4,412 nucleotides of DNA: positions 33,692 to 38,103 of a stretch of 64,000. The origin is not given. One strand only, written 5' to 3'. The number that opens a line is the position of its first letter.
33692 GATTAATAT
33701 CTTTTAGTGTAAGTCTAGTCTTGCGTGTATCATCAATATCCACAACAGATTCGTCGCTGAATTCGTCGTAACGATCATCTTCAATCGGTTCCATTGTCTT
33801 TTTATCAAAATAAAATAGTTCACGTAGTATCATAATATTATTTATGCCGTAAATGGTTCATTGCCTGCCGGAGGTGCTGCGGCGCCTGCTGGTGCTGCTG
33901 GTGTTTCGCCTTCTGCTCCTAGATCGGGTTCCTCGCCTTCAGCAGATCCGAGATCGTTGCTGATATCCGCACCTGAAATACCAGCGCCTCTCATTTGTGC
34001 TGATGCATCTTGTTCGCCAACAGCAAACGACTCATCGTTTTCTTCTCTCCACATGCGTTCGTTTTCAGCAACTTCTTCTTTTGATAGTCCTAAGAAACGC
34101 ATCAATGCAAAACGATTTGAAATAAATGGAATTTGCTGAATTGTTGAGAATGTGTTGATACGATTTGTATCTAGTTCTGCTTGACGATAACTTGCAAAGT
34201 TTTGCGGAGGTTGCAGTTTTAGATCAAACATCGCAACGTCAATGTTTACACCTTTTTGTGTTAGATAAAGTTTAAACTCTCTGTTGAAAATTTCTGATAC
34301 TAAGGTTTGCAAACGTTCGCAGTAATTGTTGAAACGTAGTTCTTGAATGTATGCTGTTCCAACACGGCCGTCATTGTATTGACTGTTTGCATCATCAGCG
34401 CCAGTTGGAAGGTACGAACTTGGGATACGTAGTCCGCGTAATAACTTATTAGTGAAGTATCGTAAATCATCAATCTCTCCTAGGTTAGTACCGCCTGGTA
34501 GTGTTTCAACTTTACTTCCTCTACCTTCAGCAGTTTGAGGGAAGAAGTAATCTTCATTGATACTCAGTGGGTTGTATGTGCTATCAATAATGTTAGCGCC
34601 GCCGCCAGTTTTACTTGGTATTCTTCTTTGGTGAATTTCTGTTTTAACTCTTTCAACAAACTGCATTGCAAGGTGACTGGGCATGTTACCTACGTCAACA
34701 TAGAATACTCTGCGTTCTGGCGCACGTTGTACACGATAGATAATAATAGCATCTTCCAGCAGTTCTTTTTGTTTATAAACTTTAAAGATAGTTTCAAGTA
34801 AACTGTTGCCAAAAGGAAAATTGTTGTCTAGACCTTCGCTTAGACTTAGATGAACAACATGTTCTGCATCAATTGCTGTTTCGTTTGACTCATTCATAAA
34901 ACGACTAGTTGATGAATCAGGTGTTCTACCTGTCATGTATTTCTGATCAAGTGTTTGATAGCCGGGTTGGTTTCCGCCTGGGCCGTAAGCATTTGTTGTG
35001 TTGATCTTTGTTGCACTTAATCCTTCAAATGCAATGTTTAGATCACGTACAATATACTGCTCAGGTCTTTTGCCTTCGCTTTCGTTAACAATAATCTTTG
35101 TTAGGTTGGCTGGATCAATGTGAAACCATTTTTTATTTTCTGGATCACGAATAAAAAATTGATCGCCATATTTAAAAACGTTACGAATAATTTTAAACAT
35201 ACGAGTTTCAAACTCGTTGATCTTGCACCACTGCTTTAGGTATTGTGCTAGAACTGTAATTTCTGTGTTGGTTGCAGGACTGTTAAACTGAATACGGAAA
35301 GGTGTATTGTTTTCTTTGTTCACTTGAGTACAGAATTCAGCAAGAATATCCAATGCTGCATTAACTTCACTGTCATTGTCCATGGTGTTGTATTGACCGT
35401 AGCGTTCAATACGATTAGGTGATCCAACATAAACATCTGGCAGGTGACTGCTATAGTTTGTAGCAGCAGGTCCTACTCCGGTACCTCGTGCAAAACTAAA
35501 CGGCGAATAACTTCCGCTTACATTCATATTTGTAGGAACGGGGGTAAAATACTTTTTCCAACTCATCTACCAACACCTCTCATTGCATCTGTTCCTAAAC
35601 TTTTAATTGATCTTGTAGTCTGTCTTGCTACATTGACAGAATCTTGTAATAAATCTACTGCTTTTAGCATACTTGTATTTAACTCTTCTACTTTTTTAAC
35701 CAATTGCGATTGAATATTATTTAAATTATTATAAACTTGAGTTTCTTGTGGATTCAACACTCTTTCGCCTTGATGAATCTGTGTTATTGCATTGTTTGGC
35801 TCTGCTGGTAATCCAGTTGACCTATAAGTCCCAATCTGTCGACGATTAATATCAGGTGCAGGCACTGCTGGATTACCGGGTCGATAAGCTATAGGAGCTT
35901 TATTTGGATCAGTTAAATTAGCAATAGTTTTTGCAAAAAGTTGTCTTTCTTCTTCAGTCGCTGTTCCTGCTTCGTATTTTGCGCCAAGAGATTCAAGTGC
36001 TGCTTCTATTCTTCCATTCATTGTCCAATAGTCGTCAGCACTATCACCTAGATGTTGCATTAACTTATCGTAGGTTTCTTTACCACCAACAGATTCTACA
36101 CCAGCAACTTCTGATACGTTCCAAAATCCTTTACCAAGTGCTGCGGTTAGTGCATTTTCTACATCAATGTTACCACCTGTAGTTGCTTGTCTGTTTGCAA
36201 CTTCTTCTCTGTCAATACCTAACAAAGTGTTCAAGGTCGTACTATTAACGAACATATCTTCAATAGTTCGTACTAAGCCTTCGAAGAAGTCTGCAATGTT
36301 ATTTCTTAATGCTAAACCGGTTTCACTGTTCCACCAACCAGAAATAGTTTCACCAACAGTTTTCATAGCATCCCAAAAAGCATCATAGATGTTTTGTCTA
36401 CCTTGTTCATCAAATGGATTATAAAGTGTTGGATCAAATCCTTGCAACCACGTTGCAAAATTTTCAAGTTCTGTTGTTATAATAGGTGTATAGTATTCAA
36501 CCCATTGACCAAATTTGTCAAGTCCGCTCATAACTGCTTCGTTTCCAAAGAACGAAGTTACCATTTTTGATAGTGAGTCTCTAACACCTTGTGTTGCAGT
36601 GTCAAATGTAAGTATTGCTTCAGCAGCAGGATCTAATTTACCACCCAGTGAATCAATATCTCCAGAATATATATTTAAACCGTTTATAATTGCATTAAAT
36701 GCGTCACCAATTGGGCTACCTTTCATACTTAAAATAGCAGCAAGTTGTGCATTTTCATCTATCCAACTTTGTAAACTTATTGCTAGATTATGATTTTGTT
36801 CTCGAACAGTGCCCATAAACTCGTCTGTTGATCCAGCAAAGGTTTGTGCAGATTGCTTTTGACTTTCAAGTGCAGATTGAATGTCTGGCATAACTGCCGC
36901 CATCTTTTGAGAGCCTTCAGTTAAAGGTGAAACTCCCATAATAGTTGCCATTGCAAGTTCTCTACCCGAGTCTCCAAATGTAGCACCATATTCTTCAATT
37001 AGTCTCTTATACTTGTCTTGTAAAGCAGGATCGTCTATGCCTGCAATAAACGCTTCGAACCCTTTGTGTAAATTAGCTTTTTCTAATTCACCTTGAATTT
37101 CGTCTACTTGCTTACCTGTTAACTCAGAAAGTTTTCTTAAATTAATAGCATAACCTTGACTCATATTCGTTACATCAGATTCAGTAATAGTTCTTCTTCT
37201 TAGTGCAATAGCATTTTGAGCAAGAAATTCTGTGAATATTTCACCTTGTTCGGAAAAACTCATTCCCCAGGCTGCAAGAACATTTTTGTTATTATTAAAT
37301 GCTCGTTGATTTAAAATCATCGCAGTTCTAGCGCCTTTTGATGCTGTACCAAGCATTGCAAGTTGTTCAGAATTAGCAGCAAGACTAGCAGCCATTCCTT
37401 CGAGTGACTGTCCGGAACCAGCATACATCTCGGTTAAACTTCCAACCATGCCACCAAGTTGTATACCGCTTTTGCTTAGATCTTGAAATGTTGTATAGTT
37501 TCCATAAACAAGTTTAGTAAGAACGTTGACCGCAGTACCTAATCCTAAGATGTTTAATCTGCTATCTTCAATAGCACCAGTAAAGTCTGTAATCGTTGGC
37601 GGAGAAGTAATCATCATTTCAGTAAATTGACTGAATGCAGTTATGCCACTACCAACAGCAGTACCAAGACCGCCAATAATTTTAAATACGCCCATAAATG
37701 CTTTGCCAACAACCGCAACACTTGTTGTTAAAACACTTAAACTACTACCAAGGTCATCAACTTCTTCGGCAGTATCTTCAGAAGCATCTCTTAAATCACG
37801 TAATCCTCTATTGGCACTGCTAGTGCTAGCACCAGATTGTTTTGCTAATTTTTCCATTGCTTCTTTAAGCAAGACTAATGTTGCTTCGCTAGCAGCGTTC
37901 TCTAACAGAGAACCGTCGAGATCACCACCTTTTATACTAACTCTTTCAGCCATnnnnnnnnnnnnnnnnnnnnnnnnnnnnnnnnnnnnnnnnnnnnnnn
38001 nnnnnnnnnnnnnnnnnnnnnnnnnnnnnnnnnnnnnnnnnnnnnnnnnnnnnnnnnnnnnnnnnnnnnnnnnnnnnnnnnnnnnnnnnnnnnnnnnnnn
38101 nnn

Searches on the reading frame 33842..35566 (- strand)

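Call 7: search_protein_families(library=pfam, proteins=[window:33842-35566:-], max_evalue=0.01)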
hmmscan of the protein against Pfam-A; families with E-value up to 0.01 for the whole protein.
window:33842-35566:- (574 aa): 1 family
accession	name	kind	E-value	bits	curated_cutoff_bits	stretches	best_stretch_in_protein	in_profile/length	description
PF07230.16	Portal_T4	-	1.2e-109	367.4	22.9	1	53-509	2-433/433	Bacteriophage T4-like portal protein (Gp20)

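Call 8: search_protein_families(library=phrogs, proteins=[window:33842-35566:-], max_evalue=0.01)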
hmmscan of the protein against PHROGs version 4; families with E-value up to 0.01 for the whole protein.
window:33842-35566:- (574 aa): 2 families
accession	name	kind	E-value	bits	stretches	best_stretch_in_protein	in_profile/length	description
phrog_213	-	head and packaging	3.4e-112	376.7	1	36-519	44-507/528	portal protein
phrog_12349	-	unknown function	0.0075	17.6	0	283-320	57-94/97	-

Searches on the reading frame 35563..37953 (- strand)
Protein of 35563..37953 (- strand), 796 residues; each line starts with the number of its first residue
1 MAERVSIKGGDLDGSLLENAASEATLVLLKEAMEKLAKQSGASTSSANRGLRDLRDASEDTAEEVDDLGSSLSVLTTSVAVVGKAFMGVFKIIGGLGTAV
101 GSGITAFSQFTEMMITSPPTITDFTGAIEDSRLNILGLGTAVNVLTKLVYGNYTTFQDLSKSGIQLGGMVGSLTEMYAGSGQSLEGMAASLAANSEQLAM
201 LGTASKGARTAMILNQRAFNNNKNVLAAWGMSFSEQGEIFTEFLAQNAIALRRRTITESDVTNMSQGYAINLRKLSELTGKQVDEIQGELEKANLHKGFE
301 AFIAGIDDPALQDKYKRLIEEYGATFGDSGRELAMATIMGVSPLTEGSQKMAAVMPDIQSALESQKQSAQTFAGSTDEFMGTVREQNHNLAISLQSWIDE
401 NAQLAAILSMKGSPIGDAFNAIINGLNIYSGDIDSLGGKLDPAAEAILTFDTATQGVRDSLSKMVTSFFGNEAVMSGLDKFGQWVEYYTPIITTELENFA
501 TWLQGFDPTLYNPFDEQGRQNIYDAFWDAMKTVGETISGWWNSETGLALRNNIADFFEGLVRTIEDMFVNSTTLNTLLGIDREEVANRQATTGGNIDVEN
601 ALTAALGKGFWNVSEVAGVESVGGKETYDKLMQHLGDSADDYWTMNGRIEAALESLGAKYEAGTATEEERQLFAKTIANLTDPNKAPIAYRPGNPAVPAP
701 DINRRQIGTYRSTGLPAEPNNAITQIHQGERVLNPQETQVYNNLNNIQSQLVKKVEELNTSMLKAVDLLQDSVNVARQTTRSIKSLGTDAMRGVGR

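Call 7: search_protein_families(library=pfam, proteins=[window:35563-37953:-], max_evalue=0.01)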
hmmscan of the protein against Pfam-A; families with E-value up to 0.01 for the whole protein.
window:35563-37953:- (796 aa): 2 families
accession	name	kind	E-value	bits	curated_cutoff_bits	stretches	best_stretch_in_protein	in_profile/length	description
PF20936.3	GCIP_C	-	0.0009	20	36.2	0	23-72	32-81/106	Grap2 and cyclin-D-interacting, C-terminal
PF06103.16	DUF948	-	0.0064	17.1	37.2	0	721-770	33-81/89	Bacterial protein of unknown function (DUF948)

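Call 8: search_protein_families(library=phrogs, proteins=[window:35563-37953:-], max_evalue=0.01)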
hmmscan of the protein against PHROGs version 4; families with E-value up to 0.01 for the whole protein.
window:35563-37953:- (796 aa): 0 families
